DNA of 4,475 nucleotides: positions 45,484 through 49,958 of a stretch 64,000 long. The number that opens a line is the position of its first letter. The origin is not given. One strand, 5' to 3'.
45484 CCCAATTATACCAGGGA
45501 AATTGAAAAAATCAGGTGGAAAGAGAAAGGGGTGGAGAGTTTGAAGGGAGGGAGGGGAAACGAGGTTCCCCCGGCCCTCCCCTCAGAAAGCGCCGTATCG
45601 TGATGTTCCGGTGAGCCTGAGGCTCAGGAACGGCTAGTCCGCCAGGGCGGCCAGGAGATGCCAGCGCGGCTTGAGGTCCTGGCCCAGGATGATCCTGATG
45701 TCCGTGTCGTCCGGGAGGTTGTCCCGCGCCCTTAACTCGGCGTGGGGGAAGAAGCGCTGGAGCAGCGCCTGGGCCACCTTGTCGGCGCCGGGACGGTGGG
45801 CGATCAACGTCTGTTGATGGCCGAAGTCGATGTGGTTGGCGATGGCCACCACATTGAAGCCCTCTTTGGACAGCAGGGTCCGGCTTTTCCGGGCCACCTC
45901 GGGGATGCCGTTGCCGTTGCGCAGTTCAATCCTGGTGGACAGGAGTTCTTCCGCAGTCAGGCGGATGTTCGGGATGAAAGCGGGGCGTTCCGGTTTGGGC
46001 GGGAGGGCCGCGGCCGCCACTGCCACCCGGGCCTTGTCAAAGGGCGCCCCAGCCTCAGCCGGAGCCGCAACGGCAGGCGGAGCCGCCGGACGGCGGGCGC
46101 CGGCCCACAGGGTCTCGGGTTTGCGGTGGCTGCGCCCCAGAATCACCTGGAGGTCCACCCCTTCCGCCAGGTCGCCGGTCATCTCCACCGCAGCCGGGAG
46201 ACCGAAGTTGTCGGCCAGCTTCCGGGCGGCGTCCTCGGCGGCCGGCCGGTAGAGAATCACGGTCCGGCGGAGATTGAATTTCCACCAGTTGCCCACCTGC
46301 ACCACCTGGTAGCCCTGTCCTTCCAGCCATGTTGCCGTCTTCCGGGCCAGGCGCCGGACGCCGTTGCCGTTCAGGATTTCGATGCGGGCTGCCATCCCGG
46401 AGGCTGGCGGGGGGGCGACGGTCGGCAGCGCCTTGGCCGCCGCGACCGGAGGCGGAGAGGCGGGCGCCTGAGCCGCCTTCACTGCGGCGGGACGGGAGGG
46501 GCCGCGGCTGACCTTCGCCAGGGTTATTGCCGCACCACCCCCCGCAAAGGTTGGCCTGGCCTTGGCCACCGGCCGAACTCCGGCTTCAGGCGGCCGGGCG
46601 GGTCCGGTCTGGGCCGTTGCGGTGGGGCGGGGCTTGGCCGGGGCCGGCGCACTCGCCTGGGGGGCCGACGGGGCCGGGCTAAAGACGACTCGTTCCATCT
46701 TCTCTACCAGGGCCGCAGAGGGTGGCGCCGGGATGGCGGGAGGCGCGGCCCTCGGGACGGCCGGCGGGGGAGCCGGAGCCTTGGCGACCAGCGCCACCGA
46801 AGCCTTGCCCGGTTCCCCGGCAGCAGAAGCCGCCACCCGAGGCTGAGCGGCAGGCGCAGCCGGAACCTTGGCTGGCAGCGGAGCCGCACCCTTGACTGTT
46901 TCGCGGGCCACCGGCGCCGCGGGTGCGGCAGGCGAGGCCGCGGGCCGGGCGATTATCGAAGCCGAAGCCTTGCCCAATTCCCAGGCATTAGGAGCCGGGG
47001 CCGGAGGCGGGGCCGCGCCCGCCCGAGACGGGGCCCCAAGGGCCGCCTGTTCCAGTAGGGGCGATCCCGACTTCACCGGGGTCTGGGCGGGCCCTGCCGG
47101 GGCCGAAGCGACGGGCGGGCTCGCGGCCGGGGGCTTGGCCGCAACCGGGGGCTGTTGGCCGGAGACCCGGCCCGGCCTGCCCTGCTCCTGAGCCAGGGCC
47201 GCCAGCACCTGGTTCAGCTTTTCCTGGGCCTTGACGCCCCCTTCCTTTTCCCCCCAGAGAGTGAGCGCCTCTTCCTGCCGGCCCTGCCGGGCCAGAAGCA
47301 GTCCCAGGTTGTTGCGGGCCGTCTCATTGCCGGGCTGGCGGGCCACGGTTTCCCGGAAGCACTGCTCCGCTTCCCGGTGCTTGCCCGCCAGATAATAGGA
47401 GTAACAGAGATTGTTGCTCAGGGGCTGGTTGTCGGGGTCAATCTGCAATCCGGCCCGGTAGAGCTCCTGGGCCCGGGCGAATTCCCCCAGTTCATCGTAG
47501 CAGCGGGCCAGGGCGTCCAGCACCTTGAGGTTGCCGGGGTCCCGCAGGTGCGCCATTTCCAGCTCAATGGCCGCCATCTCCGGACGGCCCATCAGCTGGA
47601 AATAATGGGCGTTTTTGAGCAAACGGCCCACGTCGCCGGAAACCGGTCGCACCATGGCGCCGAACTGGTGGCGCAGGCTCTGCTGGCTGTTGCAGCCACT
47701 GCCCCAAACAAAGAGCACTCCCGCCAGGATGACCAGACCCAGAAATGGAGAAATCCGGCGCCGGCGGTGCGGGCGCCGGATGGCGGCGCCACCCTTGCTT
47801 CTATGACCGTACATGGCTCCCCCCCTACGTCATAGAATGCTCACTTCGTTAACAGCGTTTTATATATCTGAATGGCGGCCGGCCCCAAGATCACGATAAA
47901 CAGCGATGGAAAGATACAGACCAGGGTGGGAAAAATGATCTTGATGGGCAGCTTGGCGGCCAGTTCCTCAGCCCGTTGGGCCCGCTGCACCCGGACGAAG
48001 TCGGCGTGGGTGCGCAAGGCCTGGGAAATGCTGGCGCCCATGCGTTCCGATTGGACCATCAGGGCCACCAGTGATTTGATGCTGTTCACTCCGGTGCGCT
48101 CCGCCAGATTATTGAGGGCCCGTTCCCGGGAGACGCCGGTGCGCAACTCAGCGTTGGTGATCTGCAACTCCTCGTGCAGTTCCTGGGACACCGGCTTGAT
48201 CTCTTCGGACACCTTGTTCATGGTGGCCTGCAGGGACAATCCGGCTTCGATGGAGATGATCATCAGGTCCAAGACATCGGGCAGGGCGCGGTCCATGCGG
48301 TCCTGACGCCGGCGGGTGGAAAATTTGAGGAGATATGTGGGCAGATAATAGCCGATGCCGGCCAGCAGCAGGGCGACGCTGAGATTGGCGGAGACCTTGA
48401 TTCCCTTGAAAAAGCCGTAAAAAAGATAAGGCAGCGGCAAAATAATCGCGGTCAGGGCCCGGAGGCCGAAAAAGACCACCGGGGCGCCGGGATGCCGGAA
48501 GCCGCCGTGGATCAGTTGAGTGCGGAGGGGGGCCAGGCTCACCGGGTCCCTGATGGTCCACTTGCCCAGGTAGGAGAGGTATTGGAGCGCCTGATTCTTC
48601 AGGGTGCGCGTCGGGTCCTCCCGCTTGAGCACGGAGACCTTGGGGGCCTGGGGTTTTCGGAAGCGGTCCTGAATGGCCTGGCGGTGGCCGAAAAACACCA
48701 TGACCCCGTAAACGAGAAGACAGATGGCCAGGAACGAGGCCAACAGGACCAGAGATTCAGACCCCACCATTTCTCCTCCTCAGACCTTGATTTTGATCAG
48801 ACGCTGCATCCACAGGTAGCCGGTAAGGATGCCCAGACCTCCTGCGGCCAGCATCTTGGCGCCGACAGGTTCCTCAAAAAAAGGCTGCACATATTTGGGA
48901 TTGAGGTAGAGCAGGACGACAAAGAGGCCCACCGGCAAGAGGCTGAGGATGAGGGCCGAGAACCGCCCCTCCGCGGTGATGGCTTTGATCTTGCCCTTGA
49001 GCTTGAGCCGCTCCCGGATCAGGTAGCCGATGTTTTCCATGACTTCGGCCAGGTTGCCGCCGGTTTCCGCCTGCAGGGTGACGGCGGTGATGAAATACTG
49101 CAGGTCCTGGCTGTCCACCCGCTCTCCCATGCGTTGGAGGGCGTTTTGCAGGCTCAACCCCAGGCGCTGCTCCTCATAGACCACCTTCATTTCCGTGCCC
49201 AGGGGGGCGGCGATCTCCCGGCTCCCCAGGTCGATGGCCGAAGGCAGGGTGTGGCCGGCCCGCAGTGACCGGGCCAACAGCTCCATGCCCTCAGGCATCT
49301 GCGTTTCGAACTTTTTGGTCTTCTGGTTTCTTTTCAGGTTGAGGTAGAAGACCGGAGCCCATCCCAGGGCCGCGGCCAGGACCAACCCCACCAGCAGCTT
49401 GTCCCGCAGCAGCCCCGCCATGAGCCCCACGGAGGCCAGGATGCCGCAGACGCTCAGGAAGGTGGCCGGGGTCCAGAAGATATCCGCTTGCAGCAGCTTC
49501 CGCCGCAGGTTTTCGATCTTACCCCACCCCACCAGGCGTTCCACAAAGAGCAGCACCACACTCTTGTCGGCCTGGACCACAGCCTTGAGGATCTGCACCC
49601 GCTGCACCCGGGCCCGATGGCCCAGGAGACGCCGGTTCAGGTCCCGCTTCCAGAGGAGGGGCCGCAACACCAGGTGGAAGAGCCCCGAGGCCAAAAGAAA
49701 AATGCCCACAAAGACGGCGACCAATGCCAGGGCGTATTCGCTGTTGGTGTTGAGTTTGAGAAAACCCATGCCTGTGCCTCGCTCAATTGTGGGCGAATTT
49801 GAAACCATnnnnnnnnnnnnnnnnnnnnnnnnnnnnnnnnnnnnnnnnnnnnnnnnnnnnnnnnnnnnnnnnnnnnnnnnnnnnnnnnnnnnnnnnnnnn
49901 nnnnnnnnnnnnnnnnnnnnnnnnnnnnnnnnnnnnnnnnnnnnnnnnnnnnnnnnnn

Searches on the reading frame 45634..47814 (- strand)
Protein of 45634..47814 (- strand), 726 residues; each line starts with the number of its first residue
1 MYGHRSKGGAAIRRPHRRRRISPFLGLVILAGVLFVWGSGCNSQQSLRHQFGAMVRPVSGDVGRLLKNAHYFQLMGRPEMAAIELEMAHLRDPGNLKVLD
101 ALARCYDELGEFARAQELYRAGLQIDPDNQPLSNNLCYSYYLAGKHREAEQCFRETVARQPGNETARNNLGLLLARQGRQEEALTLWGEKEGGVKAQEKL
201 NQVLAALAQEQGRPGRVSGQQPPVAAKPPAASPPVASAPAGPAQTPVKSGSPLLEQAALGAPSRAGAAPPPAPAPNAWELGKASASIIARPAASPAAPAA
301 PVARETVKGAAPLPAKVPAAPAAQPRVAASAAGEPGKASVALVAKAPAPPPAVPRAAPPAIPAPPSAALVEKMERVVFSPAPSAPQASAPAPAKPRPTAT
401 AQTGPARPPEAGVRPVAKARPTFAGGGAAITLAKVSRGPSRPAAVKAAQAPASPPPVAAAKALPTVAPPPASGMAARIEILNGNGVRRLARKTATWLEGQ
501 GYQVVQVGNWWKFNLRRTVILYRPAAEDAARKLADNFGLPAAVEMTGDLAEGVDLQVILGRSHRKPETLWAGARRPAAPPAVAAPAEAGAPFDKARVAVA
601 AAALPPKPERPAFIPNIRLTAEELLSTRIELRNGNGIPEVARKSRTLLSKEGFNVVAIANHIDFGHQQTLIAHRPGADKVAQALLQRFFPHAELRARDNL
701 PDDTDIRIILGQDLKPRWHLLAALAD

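Call 3: search_protein_families(library=pfam, proteins=[window:45634-47814:-], max_evalue=0.1)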
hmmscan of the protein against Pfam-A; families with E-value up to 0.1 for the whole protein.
window:45634-47814:- (726 aa): 21 families
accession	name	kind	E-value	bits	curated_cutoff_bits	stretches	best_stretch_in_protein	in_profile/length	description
PF13399.11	LytR_C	-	7.4e-30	104.2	22.2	2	476-561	2-84/86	LytR cell envelope-related transcriptional attenuator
PF07719.23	TPR_2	-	8.1e-13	47.9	27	2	98-129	3-34/34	Tetratricopeptide repeat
PF14559.12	TPR_19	-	1.1e-11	45.3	25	3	109-164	4-59/68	Tetratricopeptide repeat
PF00515.34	TPR_1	-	1.1e-10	41.3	27.8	2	102-129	7-34/34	Tetratricopeptide repeat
PF13431.12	TPR_17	-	5.8e-10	39.1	24.4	1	152-184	1-33/34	Tetratricopeptide repeat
PF13424.12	TPR_12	-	1e-08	35.7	30.1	2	134-185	7-66/77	Tetratricopeptide repeat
PF13432.12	TPR_16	-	2.3e-07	31.6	32.7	1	140-189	7-55/65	Tetratricopeptide repeat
PF13428.12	TPR_14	-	2.4e-07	31.2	23.5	1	98-132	3-37/44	Tetratricopeptide repeat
PF13181.12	TPR_8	-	5.3e-07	29.7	25.7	1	98-129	3-34/34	Tetratricopeptide repeat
PF13429.12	TPR_15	-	1e-06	28.9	26.2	1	143-207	159-223/280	Tetratricopeptide repeat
PF13374.12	TPR_10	-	1.1e-06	28.9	27.5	1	165-187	3-25/42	Tetratricopeptide repeat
PF07721.20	TPR_4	-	5.1e-06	27.1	27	1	166-188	3-25/26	Tetratricopeptide repeat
PF13176.12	TPR_7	-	7.9e-06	26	27.9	1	99-129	2-32/36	Tetratricopeptide repeat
PF13414.12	TPR_11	-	2.4e-05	24.4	26.8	1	139-178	3-42/42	TPR repeat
PF13174.12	TPR_6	-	0.00084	20.3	26.3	0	102-120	6-24/33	Tetratricopeptide repeat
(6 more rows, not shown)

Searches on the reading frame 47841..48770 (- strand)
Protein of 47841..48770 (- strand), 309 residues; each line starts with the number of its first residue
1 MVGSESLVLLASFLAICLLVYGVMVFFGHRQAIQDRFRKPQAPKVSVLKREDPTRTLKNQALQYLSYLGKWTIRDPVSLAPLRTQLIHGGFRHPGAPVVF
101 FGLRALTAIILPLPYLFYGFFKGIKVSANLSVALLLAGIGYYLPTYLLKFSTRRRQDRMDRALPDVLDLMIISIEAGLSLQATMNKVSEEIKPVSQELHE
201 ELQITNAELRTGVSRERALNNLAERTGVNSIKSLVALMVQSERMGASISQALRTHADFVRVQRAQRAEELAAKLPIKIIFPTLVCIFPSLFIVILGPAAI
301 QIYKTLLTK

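Call 17: search_protein_families(library=pfam, proteins=[window:47841-48770:-], max_evalue=0.001)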
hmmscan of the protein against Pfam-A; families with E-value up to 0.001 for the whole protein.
window:47841-48770:- (309 aa): 1 family
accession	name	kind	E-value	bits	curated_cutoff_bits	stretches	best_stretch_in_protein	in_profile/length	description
PF00482.28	T2SSF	-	2.8e-19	69.8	25.2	1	167-295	2-124/125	Type II secretion system (T2SS), protein F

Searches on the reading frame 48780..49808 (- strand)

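Call 17: search_protein_families(library=pfam, proteins=[window:48780-49808:-], max_evalue=0.001)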
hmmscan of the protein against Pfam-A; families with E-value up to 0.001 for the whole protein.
window:48780-49808:- (342 aa): 1 family
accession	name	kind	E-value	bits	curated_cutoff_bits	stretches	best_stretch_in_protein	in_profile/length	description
PF00482.28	T2SSF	-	9.9e-18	64.7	25.2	1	176-300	3-124/125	Type II secretion system (T2SS), protein F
